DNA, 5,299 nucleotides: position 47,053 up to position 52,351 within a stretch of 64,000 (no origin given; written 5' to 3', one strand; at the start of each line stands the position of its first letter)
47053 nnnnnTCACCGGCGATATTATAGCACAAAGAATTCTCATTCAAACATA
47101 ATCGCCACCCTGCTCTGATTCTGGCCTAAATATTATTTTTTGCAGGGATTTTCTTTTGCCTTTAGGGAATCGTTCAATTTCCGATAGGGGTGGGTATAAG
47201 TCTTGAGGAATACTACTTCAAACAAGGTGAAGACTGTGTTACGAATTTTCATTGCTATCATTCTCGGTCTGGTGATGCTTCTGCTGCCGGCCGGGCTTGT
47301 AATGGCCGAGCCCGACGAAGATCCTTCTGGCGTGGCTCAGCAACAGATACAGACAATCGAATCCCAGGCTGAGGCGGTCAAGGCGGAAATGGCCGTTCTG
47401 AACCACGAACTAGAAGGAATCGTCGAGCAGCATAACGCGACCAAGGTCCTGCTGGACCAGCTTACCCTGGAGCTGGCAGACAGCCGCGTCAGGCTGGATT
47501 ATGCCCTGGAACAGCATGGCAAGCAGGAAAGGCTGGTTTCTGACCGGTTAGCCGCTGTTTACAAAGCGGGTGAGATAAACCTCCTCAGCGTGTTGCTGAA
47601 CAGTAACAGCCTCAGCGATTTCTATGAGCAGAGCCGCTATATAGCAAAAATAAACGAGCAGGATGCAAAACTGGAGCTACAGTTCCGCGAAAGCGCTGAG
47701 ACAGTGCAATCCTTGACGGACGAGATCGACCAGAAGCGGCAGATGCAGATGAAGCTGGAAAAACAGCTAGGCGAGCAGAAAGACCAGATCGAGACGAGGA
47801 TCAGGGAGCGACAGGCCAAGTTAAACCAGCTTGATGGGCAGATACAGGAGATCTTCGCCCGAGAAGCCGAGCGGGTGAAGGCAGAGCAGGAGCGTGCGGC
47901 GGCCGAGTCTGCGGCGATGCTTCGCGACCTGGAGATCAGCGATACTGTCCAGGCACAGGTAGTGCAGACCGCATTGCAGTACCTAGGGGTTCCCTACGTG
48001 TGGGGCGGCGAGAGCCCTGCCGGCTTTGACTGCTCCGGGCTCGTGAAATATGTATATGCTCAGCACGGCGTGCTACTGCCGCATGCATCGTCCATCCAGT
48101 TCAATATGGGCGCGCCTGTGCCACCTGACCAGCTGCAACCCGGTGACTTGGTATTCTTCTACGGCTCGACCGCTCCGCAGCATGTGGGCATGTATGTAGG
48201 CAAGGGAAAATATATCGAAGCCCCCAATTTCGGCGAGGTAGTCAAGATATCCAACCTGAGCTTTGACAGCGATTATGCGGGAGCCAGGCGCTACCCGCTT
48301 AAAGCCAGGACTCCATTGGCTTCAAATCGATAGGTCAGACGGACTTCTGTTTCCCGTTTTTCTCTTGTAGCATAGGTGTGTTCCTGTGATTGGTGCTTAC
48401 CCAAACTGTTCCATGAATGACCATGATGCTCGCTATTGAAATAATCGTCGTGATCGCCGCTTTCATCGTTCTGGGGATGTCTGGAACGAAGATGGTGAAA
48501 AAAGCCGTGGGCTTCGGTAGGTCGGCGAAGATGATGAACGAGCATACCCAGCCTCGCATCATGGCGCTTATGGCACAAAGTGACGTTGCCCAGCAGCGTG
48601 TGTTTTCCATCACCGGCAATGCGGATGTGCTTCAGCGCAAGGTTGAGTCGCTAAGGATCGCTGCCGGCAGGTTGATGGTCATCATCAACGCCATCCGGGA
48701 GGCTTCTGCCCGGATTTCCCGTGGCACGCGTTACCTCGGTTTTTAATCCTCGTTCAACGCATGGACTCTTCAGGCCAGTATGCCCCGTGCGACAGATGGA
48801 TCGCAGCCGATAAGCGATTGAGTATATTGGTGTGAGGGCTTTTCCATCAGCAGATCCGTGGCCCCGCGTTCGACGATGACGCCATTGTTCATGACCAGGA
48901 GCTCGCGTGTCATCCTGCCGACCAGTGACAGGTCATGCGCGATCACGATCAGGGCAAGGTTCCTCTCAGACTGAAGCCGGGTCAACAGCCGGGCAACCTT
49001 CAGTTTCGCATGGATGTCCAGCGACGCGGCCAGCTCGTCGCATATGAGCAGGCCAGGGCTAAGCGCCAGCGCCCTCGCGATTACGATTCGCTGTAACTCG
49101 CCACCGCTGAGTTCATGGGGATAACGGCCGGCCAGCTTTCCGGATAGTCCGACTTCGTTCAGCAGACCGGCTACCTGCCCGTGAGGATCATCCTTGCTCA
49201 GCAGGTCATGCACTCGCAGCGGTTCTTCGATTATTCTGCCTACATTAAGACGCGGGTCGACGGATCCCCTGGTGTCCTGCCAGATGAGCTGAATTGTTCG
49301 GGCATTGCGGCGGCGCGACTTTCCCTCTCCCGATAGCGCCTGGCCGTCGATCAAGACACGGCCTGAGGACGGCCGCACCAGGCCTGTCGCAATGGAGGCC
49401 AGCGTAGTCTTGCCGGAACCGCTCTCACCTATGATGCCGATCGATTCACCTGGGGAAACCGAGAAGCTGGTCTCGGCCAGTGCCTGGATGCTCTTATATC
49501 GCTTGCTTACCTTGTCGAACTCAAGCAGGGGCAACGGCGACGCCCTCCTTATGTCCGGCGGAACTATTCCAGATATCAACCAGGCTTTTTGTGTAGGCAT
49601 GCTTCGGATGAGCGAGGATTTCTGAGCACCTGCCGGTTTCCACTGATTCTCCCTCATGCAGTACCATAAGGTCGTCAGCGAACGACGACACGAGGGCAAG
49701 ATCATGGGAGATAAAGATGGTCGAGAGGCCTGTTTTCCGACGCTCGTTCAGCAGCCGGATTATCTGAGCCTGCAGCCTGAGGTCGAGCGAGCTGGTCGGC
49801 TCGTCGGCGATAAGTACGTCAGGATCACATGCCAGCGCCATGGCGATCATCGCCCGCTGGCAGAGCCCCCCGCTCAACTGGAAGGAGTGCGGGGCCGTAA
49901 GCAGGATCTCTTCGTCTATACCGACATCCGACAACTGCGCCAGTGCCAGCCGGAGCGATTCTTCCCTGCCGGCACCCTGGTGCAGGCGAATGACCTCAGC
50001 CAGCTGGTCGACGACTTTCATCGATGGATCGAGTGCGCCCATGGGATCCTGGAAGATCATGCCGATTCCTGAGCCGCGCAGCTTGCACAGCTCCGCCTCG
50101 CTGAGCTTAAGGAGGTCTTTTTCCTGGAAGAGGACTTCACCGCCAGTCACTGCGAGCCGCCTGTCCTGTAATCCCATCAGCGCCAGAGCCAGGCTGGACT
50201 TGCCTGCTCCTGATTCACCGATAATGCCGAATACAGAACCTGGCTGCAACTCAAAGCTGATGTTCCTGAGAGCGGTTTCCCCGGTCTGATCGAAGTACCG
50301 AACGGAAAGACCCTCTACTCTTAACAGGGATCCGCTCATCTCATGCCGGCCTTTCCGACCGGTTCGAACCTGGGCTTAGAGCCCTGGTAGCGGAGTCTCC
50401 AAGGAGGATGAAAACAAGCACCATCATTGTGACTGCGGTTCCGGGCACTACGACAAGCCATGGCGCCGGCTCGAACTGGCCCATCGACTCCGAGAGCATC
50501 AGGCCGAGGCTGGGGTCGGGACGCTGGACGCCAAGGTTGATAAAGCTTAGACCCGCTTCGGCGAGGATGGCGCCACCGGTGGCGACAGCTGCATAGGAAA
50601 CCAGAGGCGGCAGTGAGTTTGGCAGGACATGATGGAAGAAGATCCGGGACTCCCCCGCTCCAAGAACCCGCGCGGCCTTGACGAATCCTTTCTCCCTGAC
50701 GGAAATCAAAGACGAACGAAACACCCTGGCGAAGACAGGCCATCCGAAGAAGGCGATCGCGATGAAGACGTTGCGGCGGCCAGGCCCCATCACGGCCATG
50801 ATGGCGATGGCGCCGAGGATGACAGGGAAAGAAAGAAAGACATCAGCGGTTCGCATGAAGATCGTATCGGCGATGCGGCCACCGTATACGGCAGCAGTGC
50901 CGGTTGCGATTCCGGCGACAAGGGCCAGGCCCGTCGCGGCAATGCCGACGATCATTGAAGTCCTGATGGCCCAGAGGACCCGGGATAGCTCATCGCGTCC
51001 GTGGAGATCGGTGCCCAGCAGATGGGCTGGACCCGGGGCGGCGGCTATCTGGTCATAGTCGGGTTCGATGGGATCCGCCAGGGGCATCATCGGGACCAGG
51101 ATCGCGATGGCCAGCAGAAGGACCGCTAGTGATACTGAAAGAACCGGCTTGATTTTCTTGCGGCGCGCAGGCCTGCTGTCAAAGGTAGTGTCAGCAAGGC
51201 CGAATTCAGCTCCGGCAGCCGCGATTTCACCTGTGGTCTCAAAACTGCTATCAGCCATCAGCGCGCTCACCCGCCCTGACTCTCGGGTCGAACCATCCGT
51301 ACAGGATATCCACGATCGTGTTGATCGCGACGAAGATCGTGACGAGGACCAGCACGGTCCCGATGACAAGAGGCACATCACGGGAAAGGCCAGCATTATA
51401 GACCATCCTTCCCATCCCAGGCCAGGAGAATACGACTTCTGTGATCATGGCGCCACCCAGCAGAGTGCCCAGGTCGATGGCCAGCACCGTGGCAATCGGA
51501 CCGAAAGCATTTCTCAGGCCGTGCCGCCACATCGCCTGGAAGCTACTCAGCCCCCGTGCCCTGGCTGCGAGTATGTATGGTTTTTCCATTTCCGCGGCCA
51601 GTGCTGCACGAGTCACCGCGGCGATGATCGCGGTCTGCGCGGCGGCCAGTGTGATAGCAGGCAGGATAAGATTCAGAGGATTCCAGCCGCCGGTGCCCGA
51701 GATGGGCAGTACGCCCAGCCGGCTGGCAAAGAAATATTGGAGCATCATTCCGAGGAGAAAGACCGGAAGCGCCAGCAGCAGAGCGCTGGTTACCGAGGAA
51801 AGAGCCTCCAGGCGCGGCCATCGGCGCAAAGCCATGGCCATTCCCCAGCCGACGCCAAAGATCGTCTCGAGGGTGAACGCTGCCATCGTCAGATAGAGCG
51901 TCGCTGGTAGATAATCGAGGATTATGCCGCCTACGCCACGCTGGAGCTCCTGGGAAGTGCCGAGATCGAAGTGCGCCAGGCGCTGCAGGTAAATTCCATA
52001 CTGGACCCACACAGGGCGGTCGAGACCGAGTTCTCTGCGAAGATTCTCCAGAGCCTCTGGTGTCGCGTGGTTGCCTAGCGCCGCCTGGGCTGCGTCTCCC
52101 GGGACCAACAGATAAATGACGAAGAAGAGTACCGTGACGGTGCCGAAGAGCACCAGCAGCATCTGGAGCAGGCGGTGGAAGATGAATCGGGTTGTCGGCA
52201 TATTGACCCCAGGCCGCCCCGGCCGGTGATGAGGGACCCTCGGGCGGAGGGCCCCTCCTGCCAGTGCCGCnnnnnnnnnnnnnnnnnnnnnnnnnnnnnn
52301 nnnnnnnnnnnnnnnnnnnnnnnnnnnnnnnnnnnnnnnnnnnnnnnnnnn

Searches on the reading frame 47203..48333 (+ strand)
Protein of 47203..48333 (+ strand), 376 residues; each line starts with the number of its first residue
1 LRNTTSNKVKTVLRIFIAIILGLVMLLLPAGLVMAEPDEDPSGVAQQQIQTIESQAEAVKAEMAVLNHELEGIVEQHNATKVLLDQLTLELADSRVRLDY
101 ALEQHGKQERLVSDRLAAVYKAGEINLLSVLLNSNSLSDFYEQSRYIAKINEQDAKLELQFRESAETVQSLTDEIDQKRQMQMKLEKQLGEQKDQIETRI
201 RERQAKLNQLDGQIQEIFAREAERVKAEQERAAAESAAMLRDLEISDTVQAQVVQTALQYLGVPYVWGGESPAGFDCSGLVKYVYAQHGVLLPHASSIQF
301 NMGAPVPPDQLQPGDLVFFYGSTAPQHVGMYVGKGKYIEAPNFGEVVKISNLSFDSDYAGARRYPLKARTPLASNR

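Call 44: search_protein_families(library=pfam, proteins=[window:47203-48333:+], max_evalue=0.00001)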
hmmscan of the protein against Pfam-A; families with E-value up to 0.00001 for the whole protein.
window:47203-48333:+ (376 aa): 2 families
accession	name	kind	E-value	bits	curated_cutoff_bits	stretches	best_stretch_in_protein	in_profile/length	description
PF00877.26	NLPC_P60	-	1e-28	99.8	23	1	262-353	1-92/105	NlpC/P60 family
PF24568.1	CC_PcsB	-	8.6e-07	29.2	27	1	107-168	10-72/75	Peptidoglycan hydrolase PcsB, coiled-coil domain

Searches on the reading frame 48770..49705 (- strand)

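Call 44: search_protein_families(library=pfam, proteins=[window:48770-49705:-], max_evalue=0.00001)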
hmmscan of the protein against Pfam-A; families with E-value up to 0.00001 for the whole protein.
window:48770-49705:- (311 aa): 2 families
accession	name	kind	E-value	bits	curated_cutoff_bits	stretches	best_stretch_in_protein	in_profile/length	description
PF00005.33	ABC_tran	-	3.1e-27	96.3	25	1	78-225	3-135/137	ABC transporter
PF02463.25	SMC_N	-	2e-06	27.8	40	1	82-269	21-209/220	RecF/RecN/SMC N terminal domain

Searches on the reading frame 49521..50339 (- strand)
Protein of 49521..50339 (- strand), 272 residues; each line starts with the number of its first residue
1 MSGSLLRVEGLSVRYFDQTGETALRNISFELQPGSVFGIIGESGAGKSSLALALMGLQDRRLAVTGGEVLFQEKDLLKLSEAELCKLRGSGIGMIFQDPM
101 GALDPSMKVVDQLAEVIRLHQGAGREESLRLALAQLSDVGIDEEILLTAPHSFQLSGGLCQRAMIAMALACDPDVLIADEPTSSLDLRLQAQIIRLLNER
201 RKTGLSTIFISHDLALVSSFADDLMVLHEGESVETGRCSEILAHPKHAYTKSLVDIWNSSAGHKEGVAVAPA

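Call 44: search_protein_families(library=pfam, proteins=[window:49521-50339:-], max_evalue=0.00001)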
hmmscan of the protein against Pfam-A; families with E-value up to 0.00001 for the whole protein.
window:49521-50339:- (272 aa): 2 families
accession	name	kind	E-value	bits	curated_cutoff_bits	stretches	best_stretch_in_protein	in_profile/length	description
PF00005.33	ABC_tran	-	8.3e-27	94.9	25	1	24-183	1-137/137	ABC transporter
PF13304.12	AAA_21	-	5.3e-09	37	27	1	153-218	236-304/304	AAA domain, putative AbiEii toxin, Type IV TA system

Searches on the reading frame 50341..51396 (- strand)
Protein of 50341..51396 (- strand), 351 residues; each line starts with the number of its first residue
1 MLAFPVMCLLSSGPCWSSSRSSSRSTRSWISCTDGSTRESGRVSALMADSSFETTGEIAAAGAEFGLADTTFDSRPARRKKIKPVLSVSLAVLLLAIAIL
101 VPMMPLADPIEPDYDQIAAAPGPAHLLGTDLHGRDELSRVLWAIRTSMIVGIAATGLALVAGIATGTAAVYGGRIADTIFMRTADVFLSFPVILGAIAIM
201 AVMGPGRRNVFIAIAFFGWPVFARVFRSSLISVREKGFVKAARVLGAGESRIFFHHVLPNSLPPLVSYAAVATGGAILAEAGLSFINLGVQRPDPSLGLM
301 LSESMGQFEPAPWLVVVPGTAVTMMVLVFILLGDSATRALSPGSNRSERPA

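Call 43: search_protein_families(library=pfam, proteins=[window:50341-51396:-], max_evalue=0.00001)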
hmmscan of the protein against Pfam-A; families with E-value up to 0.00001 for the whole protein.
window:50341-51396:- (351 aa): 1 family
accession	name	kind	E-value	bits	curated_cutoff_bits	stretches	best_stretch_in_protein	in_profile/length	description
PF00528.27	BPD_transp_1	-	8.1e-30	104.4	26.4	1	159-343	2-181/184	Binding-protein-dependent transport system inner membrane component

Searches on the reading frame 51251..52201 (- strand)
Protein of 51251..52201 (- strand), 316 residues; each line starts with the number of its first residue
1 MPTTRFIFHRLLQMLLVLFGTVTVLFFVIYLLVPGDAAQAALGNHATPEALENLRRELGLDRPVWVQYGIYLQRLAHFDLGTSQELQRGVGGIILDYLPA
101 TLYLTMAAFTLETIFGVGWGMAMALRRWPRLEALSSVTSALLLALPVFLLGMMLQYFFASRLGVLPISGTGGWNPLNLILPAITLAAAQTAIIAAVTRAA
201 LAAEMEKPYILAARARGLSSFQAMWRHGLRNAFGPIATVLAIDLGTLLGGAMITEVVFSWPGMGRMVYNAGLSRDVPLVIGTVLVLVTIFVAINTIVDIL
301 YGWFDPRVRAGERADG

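Call 44: search_protein_families(library=pfam, proteins=[window:51251-52201:-], max_evalue=0.00001)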
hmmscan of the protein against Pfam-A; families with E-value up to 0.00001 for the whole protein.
window:51251-52201:- (316 aa): 2 families
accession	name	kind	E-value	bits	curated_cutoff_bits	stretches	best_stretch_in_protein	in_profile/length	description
PF00528.27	BPD_transp_1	-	3.1e-38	131.8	26.4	1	116-309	1-183/184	Binding-protein-dependent transport system inner membrane component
PF19300.4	BPD_transp_1_N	-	1.8e-13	51.1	23.8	1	4-76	2-73/114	Binding-prot-dependent transport system membrane comp, N-term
